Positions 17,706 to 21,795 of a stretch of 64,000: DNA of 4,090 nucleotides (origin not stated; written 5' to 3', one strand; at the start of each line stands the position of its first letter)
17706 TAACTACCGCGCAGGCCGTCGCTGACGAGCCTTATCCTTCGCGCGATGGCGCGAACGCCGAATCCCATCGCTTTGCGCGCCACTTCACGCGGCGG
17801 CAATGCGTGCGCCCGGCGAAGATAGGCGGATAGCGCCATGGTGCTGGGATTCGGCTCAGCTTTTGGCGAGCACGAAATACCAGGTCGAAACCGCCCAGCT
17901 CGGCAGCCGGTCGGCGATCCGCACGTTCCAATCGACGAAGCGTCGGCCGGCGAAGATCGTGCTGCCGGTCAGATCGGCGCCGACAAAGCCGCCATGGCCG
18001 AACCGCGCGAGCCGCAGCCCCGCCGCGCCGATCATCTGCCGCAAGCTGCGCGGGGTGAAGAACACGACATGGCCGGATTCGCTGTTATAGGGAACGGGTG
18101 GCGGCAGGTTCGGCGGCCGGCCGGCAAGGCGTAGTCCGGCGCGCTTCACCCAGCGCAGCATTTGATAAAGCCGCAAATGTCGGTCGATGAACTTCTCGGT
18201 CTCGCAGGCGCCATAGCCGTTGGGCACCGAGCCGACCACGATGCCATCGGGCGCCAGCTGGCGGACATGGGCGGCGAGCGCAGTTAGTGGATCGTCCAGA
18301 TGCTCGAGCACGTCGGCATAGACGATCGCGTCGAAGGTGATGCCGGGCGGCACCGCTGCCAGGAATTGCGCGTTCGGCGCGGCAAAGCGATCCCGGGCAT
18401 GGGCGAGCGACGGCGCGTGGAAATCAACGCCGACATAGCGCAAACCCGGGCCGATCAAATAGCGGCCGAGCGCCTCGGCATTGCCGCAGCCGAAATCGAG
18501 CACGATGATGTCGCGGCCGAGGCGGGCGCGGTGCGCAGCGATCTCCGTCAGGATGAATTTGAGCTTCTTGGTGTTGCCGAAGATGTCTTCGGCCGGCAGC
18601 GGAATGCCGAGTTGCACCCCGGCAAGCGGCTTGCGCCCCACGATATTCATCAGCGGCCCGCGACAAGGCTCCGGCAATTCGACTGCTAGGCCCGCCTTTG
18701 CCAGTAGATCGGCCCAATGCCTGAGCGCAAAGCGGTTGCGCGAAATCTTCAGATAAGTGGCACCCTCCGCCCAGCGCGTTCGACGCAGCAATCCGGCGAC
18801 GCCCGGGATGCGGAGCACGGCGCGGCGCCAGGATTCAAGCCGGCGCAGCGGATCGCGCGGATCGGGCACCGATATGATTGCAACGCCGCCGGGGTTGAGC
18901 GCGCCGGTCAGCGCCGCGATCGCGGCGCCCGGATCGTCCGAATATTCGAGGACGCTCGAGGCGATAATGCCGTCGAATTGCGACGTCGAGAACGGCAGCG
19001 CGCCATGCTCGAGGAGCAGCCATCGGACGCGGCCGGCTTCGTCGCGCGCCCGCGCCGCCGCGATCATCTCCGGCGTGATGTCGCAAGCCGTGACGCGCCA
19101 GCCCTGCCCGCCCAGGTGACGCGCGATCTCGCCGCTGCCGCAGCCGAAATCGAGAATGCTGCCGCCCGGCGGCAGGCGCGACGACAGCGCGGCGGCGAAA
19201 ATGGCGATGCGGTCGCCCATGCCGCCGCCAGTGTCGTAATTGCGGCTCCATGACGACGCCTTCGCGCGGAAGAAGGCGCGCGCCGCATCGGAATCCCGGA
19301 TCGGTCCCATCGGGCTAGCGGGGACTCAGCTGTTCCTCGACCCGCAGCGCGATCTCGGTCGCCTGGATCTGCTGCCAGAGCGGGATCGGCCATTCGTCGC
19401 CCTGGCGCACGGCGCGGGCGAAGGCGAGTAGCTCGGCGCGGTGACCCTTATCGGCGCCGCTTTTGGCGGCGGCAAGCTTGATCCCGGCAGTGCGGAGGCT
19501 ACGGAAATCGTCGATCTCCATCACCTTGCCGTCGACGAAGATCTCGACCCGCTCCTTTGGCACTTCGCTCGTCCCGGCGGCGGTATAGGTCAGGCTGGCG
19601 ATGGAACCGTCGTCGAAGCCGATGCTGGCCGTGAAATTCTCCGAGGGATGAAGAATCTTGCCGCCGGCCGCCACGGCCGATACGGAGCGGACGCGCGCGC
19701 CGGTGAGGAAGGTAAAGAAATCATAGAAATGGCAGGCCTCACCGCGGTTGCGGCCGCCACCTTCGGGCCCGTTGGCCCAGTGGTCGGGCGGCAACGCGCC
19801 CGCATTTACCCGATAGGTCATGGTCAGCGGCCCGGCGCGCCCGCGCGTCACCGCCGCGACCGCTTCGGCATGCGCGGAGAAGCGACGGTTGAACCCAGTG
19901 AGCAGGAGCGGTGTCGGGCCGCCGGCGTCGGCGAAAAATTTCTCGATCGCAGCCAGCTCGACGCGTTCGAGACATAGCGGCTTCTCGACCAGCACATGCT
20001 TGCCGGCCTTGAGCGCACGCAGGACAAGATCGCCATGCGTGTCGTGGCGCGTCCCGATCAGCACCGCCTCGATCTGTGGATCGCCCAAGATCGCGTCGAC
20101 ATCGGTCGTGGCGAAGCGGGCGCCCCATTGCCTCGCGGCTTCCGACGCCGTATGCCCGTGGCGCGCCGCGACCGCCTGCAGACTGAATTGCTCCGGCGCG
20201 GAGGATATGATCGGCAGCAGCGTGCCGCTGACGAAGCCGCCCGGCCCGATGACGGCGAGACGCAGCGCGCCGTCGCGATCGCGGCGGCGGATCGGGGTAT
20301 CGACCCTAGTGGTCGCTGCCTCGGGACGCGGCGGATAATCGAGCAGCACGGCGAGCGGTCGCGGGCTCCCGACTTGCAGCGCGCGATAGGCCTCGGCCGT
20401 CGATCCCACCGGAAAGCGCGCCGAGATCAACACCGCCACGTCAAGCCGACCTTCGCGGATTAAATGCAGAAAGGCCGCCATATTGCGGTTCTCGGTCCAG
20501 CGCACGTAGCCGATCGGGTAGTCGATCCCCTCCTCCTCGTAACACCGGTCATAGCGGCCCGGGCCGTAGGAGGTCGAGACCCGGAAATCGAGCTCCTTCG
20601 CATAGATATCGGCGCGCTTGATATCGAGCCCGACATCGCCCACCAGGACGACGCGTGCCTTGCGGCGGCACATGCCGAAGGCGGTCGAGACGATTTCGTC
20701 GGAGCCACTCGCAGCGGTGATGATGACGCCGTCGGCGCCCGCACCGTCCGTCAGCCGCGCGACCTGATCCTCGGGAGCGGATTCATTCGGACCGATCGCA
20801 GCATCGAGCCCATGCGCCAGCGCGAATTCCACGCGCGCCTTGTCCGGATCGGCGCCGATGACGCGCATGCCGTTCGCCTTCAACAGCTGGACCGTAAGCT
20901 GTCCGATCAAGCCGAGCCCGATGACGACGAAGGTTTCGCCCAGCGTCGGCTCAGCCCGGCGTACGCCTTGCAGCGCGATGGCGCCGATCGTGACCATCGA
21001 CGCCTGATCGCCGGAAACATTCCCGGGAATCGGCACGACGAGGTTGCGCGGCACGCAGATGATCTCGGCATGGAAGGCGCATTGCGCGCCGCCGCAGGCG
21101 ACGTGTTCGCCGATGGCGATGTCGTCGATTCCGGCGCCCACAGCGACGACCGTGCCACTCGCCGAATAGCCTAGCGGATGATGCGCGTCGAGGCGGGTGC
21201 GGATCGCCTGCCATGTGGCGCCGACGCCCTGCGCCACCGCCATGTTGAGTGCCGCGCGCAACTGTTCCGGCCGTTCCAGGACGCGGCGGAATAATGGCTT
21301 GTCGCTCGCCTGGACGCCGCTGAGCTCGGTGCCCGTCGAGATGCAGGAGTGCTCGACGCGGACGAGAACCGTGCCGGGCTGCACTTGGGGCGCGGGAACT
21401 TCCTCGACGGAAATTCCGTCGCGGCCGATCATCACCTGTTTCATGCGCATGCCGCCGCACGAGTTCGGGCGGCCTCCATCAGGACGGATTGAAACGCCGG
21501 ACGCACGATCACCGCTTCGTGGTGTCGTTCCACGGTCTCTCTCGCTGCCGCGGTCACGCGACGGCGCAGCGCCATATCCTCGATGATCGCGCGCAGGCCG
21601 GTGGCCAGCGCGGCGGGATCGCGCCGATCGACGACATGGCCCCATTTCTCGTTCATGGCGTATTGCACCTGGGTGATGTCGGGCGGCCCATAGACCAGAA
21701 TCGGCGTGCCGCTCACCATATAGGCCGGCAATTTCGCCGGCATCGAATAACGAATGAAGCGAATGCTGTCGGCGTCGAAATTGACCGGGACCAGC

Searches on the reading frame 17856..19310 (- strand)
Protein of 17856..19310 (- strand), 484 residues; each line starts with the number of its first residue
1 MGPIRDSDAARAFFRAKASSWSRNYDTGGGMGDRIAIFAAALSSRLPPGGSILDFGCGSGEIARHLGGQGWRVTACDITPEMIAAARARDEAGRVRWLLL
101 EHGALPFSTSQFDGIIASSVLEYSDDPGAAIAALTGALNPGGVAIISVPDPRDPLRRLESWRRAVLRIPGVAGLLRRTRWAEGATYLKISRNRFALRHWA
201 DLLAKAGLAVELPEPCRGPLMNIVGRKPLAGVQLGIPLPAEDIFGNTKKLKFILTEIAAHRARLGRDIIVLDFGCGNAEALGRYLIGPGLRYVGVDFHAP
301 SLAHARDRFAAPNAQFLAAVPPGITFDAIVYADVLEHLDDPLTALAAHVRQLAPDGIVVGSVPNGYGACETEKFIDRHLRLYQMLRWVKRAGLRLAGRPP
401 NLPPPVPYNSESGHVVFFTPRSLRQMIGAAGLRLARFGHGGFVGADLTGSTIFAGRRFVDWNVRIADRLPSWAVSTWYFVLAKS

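Call 58: search_protein_families(library=pfam, proteins=[window:17856-19310:-], max_evalue=0.00001)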
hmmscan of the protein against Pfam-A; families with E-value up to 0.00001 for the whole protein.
window:17856-19310:- (484 aa): 6 families
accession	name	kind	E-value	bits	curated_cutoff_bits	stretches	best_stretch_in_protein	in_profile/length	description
PF13489.12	Methyltransf_23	-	3.6e-38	131.3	27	2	40-210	14-161/164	Methyltransferase domain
PF08242.18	Methyltransf_12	-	8.7e-32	110.2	30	2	53-143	1-97/98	Methyltransferase domain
PF08241.18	Methyltransf_11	-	1.9e-31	109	21.2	2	53-146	1-95/95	Methyltransferase domain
PF13649.12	Methyltransf_25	-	7.3e-28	97.6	27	2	52-142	1-97/97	Methyltransferase domain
PF13847.12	Methyltransf_31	-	2.4e-17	63.4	27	1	49-150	4-113/145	Methyltransferase domain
PF05401.17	NodS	-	4.4e-06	27.1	24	0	49-133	44-128/201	Nodulation protein S (NodS)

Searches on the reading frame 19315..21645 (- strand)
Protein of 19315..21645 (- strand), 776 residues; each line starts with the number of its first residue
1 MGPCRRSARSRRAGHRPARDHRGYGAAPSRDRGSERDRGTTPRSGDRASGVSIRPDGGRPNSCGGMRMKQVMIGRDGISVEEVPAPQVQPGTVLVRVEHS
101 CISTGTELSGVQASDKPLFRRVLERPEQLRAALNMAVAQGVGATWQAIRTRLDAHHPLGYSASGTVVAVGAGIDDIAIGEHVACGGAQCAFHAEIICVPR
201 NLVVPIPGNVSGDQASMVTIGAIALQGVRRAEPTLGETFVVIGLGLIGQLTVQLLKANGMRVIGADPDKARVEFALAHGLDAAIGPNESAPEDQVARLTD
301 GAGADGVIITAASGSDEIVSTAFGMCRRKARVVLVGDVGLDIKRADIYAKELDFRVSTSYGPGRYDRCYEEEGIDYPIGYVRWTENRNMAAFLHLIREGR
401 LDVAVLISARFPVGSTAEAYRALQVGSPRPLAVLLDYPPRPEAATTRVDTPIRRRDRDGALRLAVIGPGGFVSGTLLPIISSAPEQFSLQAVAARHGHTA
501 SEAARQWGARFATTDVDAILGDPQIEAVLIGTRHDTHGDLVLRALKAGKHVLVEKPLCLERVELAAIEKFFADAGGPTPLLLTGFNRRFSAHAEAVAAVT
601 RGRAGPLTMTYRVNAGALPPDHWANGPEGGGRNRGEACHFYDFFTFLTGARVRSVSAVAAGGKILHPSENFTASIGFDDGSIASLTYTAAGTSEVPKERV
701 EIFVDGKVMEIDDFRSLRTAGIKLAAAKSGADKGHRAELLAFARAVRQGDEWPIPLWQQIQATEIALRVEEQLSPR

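Call 58: search_protein_families(library=pfam, proteins=[window:19315-21645:-], max_evalue=0.00001)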
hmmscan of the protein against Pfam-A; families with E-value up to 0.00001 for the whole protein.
window:19315-21645:- (776 aa): 2 families
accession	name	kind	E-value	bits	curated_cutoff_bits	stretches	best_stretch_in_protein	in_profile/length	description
PF01408.29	GFO_IDH_MocA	-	4.2e-20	73.1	24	1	462-562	2-100/120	Oxidoreductase family, NAD-binding Rossmann fold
PF00107.32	ADH_zinc_N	-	1.3e-17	64.4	31.8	1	247-365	2-120/129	Zinc-binding dehydrogenase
